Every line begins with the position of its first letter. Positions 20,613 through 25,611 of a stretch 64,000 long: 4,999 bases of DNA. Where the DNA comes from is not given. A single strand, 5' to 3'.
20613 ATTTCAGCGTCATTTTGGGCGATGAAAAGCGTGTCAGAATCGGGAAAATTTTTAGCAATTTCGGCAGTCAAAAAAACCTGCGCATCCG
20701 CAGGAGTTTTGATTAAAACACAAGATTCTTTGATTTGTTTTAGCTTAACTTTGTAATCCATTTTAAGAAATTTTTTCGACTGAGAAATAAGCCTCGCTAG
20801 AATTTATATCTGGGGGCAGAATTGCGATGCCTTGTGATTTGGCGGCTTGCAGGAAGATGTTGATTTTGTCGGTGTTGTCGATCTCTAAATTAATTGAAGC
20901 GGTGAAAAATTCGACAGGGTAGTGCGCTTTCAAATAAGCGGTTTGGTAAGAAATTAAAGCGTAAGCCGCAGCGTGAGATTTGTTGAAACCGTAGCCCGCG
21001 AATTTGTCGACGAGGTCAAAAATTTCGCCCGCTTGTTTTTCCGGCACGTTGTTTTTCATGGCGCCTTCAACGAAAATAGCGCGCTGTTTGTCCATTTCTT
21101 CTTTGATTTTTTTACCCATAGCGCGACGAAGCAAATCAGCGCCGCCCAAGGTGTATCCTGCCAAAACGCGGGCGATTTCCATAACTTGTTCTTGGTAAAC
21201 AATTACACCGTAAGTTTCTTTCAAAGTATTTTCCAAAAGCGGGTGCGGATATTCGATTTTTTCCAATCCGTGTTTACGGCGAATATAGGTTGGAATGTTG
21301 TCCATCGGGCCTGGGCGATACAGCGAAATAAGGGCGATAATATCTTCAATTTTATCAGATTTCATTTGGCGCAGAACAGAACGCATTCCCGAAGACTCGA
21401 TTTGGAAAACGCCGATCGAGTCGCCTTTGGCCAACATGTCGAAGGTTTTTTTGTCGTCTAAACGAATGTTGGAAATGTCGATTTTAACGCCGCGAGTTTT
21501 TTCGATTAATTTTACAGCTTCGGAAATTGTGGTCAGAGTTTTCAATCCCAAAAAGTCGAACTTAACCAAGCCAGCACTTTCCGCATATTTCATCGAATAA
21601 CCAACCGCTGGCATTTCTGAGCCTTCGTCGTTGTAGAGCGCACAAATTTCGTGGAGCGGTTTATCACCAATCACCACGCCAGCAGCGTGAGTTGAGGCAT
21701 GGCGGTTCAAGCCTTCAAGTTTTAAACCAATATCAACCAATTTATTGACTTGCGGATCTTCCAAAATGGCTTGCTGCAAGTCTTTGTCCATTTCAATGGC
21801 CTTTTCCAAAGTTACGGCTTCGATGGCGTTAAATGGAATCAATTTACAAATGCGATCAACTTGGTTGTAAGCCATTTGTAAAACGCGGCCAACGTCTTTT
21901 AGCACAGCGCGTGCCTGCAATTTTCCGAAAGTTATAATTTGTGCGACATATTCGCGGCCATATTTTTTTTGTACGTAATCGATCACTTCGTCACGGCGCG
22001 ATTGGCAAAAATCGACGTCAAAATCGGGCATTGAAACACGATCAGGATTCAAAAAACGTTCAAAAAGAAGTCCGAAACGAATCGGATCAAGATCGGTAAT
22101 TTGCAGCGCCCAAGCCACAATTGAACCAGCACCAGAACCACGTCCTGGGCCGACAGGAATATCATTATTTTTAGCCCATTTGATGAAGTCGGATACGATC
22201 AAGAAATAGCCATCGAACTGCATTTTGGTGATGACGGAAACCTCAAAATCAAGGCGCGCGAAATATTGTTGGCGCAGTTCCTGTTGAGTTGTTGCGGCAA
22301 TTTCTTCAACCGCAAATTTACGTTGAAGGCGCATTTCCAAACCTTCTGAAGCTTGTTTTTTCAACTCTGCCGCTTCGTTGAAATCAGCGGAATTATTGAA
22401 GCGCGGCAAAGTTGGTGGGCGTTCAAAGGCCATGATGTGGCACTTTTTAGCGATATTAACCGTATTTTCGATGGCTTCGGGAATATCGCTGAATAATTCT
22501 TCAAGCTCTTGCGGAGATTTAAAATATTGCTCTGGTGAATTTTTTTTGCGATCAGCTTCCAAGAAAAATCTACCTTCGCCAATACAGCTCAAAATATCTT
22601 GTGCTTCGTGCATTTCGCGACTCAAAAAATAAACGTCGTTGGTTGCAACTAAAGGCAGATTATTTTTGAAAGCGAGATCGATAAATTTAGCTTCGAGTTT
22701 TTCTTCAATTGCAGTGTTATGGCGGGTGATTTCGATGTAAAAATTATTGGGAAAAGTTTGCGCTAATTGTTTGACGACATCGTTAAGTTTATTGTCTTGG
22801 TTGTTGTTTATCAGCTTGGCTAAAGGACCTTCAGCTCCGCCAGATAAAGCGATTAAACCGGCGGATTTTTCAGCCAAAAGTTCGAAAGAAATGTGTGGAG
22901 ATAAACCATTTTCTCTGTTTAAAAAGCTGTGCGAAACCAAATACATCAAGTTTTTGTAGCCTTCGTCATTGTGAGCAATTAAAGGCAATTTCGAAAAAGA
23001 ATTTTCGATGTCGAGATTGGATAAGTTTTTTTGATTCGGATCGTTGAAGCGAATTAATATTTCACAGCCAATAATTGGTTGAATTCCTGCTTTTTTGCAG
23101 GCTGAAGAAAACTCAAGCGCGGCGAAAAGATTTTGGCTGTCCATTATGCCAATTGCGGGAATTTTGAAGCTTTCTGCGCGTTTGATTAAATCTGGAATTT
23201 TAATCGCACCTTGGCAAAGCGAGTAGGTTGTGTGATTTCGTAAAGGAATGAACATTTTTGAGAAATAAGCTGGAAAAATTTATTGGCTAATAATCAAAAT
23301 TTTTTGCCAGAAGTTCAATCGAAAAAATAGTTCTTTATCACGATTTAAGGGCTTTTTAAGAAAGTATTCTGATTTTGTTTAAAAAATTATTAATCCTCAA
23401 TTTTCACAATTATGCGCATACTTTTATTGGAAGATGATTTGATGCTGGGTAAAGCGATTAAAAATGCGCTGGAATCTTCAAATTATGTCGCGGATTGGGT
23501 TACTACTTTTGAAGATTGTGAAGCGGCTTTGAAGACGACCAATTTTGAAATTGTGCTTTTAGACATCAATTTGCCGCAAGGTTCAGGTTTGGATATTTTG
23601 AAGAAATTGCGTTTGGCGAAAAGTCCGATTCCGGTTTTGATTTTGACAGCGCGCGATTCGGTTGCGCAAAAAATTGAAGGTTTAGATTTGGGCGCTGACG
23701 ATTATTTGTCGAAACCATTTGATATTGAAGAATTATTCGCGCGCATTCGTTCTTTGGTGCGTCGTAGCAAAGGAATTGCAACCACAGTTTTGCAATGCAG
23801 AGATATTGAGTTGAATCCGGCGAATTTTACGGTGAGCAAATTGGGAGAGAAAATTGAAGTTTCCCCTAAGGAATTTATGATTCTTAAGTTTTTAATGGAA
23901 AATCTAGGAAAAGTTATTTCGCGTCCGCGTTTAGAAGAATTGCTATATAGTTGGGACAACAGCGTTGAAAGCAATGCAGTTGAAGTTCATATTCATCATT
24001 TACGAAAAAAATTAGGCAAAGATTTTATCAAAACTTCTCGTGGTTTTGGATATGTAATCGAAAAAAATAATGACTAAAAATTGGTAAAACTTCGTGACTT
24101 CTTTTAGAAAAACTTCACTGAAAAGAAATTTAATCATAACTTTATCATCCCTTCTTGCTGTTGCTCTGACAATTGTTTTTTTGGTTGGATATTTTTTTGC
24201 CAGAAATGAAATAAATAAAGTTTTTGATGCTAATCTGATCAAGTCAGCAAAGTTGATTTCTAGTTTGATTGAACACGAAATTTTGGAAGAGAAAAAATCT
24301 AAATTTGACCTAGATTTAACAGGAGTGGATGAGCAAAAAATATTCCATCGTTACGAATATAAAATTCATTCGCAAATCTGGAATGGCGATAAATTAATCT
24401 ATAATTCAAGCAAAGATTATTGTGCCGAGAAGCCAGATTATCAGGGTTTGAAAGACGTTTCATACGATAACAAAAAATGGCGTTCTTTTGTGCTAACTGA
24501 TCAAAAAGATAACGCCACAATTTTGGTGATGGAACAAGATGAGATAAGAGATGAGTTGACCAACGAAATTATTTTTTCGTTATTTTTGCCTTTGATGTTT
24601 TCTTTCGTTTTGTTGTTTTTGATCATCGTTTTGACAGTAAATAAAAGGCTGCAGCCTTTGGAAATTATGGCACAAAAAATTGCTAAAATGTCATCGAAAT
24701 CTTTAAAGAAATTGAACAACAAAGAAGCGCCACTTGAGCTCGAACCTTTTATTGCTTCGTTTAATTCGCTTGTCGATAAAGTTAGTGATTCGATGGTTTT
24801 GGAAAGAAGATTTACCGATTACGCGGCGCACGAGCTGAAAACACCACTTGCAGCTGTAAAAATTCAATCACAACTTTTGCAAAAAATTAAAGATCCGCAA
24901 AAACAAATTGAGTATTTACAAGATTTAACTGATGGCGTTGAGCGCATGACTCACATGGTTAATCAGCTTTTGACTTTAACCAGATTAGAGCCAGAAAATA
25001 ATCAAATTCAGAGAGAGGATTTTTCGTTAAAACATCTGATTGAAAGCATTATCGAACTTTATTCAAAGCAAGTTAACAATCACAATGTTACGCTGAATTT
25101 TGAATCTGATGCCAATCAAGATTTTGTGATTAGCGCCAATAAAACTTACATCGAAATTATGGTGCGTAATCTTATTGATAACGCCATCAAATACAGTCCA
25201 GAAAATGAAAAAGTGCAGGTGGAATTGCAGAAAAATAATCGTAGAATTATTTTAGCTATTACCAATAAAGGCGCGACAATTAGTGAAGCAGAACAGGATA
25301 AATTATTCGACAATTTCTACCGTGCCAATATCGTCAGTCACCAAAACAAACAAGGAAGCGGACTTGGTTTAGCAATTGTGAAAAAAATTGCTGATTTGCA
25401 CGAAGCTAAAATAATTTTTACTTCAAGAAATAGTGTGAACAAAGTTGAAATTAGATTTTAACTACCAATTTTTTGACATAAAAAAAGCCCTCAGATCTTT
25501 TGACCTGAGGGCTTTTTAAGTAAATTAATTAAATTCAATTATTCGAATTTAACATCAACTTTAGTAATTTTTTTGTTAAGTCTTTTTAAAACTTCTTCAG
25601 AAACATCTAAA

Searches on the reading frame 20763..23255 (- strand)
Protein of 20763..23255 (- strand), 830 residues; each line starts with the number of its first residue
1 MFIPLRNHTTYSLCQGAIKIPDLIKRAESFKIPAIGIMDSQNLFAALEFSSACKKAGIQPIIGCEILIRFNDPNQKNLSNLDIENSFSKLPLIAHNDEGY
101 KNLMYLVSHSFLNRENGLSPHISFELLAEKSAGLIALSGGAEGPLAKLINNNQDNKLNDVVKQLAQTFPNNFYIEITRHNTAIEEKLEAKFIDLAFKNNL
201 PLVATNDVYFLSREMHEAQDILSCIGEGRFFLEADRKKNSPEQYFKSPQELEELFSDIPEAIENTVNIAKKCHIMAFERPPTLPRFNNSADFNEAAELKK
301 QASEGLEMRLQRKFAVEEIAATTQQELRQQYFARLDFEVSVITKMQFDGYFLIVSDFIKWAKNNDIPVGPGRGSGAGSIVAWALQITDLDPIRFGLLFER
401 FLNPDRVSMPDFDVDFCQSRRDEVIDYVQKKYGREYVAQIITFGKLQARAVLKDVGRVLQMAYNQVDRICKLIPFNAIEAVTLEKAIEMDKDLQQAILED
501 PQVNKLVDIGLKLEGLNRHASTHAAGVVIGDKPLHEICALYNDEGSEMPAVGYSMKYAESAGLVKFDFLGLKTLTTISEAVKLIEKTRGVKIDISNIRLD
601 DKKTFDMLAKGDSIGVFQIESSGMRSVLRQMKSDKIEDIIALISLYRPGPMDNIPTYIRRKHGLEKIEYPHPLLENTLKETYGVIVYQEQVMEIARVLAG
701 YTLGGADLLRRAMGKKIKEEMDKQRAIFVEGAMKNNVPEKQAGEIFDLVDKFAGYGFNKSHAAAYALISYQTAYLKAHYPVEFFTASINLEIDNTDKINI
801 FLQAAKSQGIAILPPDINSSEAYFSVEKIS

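Call 68: search_protein_families(library=pfam, proteins=[window:20763-23255:-], max_evalue=1e-10)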
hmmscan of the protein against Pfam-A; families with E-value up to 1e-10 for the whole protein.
window:20763-23255:- (830 aa): 3 families
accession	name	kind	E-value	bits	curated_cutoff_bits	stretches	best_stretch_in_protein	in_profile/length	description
PF07733.18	DNA_pol3_alpha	-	2.8e-100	335.7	23.9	1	298-570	3-260/260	Bacterial DNA polymerase III alpha NTPase domain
PF17657.6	DNA_pol3_finger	-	1.3e-68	230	22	1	573-736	1-166/166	Bacterial DNA polymerase III alpha subunit finger domain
PF02811.25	PHP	-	1.9e-40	139.3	26.4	1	5-179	2-164/164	PHP domain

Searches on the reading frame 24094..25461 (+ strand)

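Call 68: search_protein_families(library=pfam, proteins=[window:24094-25461:+], max_evalue=1e-10)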
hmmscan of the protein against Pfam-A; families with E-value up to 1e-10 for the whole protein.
window:24094-25461:+ (455 aa): 2 families
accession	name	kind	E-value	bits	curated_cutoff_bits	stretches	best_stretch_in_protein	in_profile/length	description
PF02518.31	HATPase_c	-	3.1e-19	69.9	26.4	1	353-446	6-97/111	Histidine kinase-, DNA gyrase B-, and HSP90-like ATPase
PF00512.31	HisKA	-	3.6e-15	56.2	26.9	1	238-300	3-65/66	His Kinase A (phospho-acceptor) domain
